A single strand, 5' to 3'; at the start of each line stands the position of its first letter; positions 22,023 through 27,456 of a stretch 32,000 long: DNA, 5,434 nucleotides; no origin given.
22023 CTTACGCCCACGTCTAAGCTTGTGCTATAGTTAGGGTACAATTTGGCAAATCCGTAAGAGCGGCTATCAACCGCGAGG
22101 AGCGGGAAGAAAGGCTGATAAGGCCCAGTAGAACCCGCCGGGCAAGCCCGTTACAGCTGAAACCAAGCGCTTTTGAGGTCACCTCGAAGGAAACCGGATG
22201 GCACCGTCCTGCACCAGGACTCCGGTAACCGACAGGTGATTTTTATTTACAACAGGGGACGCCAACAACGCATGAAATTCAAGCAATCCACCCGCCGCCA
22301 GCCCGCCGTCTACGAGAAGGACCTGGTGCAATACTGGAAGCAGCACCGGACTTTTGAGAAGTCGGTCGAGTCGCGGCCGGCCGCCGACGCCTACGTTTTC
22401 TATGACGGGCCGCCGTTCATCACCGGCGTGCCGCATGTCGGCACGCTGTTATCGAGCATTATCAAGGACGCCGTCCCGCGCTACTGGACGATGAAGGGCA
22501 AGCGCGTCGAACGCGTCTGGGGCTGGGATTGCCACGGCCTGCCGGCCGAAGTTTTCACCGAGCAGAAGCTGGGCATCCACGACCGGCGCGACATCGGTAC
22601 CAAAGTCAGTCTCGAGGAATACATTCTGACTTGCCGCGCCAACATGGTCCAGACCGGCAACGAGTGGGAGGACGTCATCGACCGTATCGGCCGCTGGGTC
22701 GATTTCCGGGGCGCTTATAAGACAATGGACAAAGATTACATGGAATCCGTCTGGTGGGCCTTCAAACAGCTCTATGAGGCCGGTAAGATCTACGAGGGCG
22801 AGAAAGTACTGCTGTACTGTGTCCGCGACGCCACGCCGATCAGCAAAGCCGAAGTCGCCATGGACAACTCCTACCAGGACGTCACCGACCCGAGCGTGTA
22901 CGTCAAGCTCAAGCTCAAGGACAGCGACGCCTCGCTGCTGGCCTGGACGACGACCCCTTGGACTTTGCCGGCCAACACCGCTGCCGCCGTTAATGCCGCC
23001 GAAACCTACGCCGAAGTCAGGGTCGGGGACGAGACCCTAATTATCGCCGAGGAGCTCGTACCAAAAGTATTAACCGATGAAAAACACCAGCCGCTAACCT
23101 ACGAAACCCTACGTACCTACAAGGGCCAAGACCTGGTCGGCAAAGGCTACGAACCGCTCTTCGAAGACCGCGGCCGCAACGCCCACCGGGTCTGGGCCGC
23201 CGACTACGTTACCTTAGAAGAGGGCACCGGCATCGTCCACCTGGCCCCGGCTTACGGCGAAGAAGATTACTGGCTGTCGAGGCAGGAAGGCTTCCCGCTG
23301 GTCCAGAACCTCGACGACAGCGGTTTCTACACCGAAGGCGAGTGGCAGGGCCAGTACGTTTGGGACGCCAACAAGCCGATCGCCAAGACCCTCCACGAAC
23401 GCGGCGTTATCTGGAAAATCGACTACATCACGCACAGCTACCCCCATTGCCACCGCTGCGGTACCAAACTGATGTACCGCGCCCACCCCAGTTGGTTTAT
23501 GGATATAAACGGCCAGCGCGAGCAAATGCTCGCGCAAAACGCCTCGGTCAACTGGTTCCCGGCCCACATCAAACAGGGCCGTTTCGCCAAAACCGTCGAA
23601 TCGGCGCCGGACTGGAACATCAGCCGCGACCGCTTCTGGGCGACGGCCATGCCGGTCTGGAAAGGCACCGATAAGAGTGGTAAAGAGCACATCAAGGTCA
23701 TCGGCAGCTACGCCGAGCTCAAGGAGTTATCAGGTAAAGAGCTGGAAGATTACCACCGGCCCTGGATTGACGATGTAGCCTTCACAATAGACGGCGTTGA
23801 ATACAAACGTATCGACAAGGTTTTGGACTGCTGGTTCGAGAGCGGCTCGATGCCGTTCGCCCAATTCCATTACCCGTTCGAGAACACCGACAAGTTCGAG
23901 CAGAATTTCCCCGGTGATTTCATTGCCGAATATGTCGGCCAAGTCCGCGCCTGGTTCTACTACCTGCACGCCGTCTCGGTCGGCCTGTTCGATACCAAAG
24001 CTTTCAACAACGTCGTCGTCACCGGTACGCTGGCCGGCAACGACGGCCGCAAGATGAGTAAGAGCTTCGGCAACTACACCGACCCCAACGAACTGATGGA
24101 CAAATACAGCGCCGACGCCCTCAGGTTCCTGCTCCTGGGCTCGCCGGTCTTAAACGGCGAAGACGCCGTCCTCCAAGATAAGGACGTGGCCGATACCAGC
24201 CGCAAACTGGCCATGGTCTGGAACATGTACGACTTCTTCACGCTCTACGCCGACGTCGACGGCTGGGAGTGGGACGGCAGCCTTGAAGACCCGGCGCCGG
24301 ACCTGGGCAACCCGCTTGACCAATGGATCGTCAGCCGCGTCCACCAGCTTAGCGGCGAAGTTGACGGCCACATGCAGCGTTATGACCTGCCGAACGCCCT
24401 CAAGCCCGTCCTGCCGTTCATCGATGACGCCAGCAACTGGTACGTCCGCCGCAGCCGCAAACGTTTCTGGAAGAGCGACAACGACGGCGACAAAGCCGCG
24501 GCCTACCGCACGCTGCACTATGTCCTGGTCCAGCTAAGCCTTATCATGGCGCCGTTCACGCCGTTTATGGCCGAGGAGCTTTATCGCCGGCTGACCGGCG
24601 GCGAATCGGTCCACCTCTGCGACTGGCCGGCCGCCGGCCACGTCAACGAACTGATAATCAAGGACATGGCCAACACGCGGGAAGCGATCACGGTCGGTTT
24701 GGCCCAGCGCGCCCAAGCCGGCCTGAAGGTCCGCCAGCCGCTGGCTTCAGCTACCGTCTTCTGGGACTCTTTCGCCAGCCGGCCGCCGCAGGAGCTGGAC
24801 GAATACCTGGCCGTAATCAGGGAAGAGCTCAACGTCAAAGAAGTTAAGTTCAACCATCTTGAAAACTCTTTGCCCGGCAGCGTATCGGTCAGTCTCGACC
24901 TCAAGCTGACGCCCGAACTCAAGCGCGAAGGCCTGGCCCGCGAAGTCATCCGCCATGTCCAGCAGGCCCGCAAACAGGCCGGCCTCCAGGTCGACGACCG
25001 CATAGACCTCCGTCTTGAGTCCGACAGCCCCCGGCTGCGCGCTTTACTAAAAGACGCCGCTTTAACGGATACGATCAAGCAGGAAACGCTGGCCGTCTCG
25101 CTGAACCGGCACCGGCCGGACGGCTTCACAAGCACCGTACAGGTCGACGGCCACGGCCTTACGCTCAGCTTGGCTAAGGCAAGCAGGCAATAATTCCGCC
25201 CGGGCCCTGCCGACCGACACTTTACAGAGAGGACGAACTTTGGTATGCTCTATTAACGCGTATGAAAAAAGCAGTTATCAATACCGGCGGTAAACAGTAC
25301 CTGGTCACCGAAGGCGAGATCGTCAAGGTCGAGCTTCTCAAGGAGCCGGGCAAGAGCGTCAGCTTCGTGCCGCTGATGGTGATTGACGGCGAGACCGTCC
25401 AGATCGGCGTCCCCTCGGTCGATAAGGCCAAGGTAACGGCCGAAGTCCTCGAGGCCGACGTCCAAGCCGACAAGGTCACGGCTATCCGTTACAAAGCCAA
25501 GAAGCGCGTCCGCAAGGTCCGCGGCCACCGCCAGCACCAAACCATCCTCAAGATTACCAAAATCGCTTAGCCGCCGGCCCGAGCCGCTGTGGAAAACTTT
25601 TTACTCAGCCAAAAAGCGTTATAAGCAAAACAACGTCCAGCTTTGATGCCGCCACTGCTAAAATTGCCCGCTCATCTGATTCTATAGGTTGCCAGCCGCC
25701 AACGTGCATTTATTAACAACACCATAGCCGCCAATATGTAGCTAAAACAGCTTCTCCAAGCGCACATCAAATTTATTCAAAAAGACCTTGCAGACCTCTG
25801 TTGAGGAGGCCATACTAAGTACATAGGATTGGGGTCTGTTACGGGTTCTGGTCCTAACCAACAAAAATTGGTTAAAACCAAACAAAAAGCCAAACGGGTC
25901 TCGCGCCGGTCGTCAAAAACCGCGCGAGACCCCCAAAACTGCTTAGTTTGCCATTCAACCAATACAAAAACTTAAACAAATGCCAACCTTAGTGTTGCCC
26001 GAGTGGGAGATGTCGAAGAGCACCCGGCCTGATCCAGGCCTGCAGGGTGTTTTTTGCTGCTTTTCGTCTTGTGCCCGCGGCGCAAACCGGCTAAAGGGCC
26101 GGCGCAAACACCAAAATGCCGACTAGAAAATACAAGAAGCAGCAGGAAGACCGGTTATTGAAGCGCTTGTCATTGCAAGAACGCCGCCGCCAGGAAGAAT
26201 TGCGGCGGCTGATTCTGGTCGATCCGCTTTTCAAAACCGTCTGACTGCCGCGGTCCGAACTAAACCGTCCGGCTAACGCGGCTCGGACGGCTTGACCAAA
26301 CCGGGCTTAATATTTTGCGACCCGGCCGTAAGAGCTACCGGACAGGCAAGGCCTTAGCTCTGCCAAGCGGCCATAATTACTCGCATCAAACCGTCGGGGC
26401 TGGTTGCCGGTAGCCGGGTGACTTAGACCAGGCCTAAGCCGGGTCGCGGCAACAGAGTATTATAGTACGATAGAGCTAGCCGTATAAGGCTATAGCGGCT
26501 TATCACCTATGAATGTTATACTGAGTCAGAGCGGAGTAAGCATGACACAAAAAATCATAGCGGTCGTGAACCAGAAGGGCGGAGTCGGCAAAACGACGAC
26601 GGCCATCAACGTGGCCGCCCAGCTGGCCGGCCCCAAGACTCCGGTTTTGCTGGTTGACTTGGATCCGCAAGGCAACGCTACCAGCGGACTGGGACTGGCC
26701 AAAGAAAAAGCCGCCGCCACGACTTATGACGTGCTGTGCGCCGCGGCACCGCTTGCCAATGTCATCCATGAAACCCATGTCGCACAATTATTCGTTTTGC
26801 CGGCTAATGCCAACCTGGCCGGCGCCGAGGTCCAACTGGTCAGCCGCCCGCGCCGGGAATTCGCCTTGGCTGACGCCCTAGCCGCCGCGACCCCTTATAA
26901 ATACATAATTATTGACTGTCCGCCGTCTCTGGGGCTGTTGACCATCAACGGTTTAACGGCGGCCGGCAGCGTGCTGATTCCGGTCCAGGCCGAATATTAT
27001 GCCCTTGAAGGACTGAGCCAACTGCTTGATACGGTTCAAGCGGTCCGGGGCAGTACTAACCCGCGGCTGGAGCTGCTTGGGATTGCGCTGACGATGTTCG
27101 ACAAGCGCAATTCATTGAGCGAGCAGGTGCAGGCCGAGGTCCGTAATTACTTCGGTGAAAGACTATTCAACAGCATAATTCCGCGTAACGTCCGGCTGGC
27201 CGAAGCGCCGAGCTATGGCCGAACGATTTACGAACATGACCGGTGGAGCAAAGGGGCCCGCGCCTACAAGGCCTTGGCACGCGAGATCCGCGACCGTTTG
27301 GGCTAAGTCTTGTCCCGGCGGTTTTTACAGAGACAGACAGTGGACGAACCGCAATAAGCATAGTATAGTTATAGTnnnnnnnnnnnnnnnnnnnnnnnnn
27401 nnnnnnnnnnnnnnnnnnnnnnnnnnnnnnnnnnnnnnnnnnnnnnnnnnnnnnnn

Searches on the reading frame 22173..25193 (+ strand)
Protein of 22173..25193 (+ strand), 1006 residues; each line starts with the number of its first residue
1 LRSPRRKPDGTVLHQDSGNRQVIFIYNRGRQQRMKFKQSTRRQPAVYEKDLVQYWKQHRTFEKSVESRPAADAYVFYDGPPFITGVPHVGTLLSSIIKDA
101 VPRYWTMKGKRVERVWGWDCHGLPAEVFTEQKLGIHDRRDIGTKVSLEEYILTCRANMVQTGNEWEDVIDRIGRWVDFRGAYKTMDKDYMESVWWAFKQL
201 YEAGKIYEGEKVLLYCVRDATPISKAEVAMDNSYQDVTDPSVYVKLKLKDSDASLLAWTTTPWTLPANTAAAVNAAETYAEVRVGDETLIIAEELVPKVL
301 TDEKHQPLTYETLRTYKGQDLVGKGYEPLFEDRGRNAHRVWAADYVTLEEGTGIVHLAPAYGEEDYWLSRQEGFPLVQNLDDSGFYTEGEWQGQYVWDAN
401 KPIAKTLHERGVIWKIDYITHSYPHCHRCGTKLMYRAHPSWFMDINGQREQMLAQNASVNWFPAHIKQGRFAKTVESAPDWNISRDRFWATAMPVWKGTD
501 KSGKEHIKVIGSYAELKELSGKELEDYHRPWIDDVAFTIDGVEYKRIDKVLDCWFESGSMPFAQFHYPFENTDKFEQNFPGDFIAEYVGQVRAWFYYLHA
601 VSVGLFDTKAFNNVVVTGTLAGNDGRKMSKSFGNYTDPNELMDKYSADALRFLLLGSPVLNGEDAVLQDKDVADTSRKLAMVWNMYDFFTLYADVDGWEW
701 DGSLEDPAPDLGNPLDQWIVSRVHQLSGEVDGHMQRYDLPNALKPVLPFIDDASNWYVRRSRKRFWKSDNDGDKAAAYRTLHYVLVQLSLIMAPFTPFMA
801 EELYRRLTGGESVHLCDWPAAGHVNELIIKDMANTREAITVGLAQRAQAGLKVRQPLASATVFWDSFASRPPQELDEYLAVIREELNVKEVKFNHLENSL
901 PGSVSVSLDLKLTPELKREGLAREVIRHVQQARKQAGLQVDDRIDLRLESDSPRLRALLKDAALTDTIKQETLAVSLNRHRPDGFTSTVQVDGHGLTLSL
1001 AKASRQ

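Call 52: search_protein_families(library=pfam, proteins=[window:22173-25193:+], max_evalue=0.001)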
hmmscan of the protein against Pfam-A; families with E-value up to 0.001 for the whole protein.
window:22173-25193:+ (1006 aa): 4 families
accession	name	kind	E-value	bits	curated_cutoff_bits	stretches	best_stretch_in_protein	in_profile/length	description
PF00133.28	tRNA-synt_1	-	2.1e-113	379.7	22.7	1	51-661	2-409/414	tRNA synthetases class I (I, L, M and V)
PF08264.19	Anticodon_1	-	1e-28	100.5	25.1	1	716-856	1-143/148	Anticodon-binding domain of tRNA ligase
PF19302.4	DUF5915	-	2e-22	80.2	27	1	902-1002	98-194/195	Domain of unknown function (DUF5915)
PF09334.17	tRNA-synt_1g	-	3.7e-17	62.6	20.1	2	81-228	8-135/391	tRNA synthetases class I (M)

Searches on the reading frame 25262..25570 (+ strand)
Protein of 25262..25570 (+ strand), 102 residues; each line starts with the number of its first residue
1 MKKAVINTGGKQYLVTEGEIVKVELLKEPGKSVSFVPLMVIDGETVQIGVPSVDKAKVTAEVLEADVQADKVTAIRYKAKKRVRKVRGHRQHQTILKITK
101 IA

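Call 53: search_protein_families(library=pfam, proteins=[window:25262-25570:+], max_evalue=0.001)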
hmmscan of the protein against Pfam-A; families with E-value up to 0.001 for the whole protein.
window:25262-25570:+ (102 aa): 1 family
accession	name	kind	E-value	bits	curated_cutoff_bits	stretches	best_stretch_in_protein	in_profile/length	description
PF00829.26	Ribosomal_L21p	-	7.8e-26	90.7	27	1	4-101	3-99/99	Ribosomal prokaryotic L21 protein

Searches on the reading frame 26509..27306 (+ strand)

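Call 52: search_protein_families(library=pfam, proteins=[window:26509-27306:+], max_evalue=0.001)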
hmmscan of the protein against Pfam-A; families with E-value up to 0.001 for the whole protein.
window:26509-27306:+ (265 aa): 6 families
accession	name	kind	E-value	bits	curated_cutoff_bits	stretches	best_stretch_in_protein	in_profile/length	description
PF13614.12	AAA_31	-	2.2e-58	197.6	27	1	15-188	2-176/177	AAA domain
PF01656.29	CbiA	-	1.2e-26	93.6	25.4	1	17-240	1-125/125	CobQ/CobB/MinD/ParA nucleotide binding domain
PF10609.15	ParA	-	1.5e-09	38.1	27.1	1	14-142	3-124/246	NUBPL iron-transfer P-loop NTPase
PF00142.24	Fer4_NifH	-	4.3e-07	30.1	25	1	20-61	5-46/271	4Fe-4S iron sulfur cluster binding proteins, NifH/frxC family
PF09140.17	MipZ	-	9.4e-07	28.8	20.7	1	16-172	2-142/262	ATPase MipZ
PF02374.21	ArsA_ATPase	-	1.1e-05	25.3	24.3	1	19-56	5-42/305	Anion-transporting ATPase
